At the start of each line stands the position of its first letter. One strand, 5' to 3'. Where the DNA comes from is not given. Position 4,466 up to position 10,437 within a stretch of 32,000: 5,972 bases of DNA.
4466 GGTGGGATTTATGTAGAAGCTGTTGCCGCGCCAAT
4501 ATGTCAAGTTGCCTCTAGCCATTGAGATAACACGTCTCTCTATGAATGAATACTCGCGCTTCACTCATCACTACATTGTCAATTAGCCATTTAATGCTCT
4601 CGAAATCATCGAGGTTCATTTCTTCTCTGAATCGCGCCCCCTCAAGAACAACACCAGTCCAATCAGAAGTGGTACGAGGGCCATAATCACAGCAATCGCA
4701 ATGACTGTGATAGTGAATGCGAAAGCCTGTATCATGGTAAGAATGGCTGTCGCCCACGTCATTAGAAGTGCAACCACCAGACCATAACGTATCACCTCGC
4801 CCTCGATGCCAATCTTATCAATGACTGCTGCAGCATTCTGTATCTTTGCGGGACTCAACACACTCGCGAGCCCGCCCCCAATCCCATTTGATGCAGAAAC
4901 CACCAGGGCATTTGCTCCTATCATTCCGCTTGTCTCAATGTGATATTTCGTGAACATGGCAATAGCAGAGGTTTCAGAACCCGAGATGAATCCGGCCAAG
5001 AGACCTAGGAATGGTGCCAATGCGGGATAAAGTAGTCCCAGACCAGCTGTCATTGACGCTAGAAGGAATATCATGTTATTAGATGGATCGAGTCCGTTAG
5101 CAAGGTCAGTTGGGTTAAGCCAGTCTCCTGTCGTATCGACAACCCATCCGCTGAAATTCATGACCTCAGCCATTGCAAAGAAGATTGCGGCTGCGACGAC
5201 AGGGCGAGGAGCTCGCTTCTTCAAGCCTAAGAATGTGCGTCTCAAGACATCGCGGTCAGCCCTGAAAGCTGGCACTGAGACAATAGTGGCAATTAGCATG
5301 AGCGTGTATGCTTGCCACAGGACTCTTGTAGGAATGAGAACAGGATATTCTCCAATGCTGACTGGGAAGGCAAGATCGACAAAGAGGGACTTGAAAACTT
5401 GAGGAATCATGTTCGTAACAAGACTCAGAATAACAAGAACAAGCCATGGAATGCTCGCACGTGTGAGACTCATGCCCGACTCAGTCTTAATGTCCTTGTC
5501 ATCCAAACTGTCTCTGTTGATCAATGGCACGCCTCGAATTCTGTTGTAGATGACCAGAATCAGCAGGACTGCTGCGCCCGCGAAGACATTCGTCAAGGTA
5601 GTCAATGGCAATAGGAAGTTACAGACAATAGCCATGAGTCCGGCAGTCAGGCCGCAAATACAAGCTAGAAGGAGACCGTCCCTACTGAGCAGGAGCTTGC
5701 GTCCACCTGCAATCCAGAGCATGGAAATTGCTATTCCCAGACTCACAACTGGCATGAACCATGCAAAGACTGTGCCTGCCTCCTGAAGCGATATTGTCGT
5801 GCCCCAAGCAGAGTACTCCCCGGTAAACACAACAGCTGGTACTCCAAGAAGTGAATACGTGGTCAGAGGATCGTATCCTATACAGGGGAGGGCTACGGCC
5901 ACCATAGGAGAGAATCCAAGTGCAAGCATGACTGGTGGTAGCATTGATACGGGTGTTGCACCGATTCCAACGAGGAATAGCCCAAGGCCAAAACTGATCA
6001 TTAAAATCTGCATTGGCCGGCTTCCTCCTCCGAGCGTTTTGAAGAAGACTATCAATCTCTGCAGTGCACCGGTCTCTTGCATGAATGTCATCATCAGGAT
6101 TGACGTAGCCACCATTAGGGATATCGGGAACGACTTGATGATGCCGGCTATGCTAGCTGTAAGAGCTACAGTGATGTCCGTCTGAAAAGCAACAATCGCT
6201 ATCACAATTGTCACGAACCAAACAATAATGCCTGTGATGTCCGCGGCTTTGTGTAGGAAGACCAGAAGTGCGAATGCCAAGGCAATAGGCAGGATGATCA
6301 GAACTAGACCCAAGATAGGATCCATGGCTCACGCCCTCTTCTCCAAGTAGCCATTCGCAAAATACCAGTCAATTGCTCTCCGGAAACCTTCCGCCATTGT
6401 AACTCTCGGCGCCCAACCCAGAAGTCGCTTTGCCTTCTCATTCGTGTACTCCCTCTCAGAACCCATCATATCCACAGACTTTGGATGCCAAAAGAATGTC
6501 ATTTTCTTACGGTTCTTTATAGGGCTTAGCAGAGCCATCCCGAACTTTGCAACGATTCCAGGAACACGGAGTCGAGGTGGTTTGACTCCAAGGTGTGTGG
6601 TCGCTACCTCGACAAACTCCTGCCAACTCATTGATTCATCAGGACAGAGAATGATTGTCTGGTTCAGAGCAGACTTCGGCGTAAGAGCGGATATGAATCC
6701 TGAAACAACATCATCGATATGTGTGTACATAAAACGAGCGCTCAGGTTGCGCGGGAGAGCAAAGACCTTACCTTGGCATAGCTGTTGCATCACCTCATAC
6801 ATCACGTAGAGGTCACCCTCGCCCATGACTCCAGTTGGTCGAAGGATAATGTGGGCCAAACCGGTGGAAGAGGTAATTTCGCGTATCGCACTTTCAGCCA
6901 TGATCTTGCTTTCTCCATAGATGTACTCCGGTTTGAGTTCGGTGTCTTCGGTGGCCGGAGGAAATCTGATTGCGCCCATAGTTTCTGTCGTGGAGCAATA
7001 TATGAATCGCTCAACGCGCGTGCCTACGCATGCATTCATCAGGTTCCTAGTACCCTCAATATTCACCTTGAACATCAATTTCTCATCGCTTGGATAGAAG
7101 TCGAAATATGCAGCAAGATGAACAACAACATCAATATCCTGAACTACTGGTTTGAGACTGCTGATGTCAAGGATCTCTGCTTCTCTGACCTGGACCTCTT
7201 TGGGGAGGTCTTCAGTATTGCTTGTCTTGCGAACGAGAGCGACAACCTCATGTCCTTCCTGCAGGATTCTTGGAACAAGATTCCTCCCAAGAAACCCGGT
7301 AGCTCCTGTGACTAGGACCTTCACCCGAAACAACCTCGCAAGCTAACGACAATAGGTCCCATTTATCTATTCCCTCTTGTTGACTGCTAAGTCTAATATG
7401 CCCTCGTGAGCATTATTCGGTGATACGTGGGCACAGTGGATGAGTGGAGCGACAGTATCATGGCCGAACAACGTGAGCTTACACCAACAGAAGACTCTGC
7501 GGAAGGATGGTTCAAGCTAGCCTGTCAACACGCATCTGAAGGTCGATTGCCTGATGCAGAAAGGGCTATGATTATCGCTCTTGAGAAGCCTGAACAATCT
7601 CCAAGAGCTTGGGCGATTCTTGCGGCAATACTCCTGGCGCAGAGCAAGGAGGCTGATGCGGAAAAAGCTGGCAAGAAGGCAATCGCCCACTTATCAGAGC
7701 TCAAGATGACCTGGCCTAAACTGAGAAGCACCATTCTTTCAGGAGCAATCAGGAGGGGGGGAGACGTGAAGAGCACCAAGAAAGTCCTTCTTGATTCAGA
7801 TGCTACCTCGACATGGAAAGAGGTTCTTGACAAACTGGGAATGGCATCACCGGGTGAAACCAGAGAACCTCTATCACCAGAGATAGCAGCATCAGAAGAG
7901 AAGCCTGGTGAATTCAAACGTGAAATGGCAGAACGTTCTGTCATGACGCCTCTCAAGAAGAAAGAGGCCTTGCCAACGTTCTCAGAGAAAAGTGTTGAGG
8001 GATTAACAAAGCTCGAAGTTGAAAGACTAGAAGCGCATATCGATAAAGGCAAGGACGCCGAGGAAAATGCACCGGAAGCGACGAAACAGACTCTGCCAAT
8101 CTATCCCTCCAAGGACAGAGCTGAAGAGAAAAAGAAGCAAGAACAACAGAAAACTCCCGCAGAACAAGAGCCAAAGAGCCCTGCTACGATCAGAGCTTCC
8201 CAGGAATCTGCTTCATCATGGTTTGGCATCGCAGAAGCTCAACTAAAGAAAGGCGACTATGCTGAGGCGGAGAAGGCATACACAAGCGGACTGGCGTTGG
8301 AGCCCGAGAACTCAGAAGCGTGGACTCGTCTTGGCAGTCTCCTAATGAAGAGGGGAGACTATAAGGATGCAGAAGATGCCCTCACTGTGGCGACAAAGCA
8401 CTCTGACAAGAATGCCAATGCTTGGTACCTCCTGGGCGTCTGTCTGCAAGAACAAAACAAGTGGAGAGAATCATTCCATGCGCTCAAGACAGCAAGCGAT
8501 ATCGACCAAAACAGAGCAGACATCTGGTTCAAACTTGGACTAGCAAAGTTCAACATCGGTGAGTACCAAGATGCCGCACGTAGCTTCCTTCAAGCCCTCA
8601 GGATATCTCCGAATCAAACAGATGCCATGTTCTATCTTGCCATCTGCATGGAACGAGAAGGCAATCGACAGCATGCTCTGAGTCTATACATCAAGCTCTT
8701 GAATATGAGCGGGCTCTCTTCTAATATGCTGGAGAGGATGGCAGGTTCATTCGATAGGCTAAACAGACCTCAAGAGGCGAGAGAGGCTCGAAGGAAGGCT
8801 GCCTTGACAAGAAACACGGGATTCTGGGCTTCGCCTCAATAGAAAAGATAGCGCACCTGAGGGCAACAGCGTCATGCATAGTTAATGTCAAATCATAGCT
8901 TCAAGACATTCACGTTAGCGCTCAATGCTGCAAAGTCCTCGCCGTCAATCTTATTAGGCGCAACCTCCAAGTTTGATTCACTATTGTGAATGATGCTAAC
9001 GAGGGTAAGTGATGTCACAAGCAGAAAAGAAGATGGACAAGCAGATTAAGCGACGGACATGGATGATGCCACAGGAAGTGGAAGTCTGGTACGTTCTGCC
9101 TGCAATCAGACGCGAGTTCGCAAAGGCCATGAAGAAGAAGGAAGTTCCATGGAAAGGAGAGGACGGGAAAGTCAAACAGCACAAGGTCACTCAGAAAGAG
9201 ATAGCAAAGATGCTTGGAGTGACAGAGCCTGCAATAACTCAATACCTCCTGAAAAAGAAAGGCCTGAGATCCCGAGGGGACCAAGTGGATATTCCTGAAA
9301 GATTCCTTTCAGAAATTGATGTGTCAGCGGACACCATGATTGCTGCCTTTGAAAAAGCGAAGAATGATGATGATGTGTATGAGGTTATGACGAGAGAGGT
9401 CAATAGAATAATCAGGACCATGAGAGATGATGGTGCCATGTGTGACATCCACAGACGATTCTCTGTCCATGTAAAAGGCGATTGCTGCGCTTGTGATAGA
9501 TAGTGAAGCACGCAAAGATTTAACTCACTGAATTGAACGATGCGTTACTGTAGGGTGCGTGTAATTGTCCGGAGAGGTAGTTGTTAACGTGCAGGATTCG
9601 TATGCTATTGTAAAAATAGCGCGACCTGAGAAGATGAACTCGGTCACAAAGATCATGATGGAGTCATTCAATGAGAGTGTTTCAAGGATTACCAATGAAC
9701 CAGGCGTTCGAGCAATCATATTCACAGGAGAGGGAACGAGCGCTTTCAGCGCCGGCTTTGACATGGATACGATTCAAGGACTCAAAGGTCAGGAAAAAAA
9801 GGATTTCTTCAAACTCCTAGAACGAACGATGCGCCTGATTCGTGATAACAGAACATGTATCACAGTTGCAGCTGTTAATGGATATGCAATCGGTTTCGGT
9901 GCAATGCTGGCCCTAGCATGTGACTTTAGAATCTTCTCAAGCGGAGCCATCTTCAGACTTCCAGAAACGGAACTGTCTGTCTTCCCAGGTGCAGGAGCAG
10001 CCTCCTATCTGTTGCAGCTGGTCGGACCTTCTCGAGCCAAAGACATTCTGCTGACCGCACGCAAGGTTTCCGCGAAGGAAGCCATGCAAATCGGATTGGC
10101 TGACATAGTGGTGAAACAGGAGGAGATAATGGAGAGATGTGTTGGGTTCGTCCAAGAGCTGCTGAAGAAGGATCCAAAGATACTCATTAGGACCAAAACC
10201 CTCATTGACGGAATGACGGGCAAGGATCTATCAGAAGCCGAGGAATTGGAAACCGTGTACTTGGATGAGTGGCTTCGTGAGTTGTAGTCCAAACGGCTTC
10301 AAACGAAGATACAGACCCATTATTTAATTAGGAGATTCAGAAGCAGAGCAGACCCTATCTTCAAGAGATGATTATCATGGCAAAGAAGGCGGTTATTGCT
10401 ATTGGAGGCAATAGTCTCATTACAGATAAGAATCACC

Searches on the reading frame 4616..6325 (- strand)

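Call 36: search_protein_families(library=pfam, proteins=[window:4616-6325:-], max_evalue=0.00001)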
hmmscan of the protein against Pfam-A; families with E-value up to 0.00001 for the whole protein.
window:4616-6325:- (569 aa): 1 family
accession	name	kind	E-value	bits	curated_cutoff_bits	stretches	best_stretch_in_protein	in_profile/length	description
PF02652.20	Lactate_perm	-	8.9e-38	130.8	27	1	9-533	5-522/522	L-lactate permease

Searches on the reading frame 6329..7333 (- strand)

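Call 36: search_protein_families(library=pfam, proteins=[window:6329-7333:-], max_evalue=0.00001)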
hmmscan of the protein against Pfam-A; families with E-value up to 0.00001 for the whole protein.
window:6329-7333:- (334 aa): 8 families
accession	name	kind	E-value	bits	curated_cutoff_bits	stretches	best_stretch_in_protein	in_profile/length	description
PF01370.27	Epimerase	-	4.4e-41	141.3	20.9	1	6-221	1-229/240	NAD dependent epimerase/dehydratase family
PF16363.11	GDP_Man_Dehyd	-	4.4e-32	112.3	27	1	7-319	1-331/332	GDP-mannose 4,6 dehydratase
PF01073.25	3Beta_HSD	-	2.5e-28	99.4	22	1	7-191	1-204/280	3-beta hydroxysteroid dehydrogenase/isomerase family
PF13460.12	NAD_binding_10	-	1.5e-21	77.5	27.2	1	10-205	1-180/184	NAD(P)H-binding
PF04321.23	RmlD_sub_bind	-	6.9e-21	75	27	1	5-252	2-235/287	RmlD substrate binding domain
PF07993.18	NAD_binding_4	-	1.2e-20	74.2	20.1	1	58-172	80-210/258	Male sterility protein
PF05368.20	NmrA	-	5e-13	49.8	27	1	5-263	4-249/298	NmrA-like family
PF02719.21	Polysacc_synt_2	-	7.7e-12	45.4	20.2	1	6-157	1-156/293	Polysaccharide biosynthesis protein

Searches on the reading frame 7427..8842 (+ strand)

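Call 36: search_protein_families(library=pfam, proteins=[window:7427-8842:+], max_evalue=0.00001)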
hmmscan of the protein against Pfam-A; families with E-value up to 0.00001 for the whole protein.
window:7427-8842:+ (471 aa): 19 families
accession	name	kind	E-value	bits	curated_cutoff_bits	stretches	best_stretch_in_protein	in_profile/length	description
PF07719.23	TPR_2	-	1.1e-29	100.4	27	0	364-396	1-33/34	Tetratricopeptide repeat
PF13432.12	TPR_16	-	1.2e-27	96.4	32.7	1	268-322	3-57/65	Tetratricopeptide repeat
PF13431.12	TPR_17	-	2.6e-25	86.9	24.4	0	285-316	2-33/34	Tetratricopeptide repeat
PF00515.34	TPR_1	-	8.9e-25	85.9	27.8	0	262-295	1-34/34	Tetratricopeptide repeat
PF14559.12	TPR_19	-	9.7e-19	67.9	25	2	273-323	2-52/68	Tetratricopeptide repeat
PF13414.12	TPR_11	-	1.5e-17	63.4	26.8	0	342-378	6-42/42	TPR repeat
PF13428.12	TPR_14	-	9.8e-17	60.2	23.5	0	265-304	4-43/44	Tetratricopeptide repeat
PF13181.12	TPR_8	-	7.3e-15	54.2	25.7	0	364-396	1-33/34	Tetratricopeptide repeat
PF23914.1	TPR_CcmH_CycH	-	4.3e-14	53.1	42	2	258-354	46-145/158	Cytochrome c-type biogenesis protein H TPR domain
PF13176.12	TPR_7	-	3.5e-13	48.9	27.9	0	265-295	2-34/36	Tetratricopeptide repeat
PF13424.12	TPR_12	-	9.7e-13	48.6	30.1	0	297-361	4-76/77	Tetratricopeptide repeat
PF13174.12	TPR_6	-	1.1e-12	48.2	26.3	0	399-425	1-27/33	Tetratricopeptide repeat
PF12895.13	ANAPC3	-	1.2e-12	48.3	27.2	0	325-386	18-78/82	Anaphase-promoting complex, cyclosome, subunit 3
PF13371.12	TPR_9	-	1.9e-08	34.6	35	0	273-328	6-61/73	Tetratricopeptide repeat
PF25064.1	ARM_TT21_5th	-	4.4e-08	33.9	27.8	0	268-356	7-98/117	TT21 fifth ARM repeats domain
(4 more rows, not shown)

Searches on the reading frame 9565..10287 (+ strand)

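Call 36: search_protein_families(library=pfam, proteins=[window:9565-10287:+], max_evalue=0.00001)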
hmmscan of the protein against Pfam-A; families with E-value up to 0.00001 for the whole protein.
window:9565-10287:+ (240 aa): 2 families
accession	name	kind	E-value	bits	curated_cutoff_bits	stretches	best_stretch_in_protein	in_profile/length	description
PF00378.25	ECH_1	-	5.6e-45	154.1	27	1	11-228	4-219/251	Enoyl-CoA hydratase/isomerase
PF16113.10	ECH_2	-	2.2e-27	96.9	27.2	1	15-190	3-179/335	Enoyl-CoA hydratase/isomerase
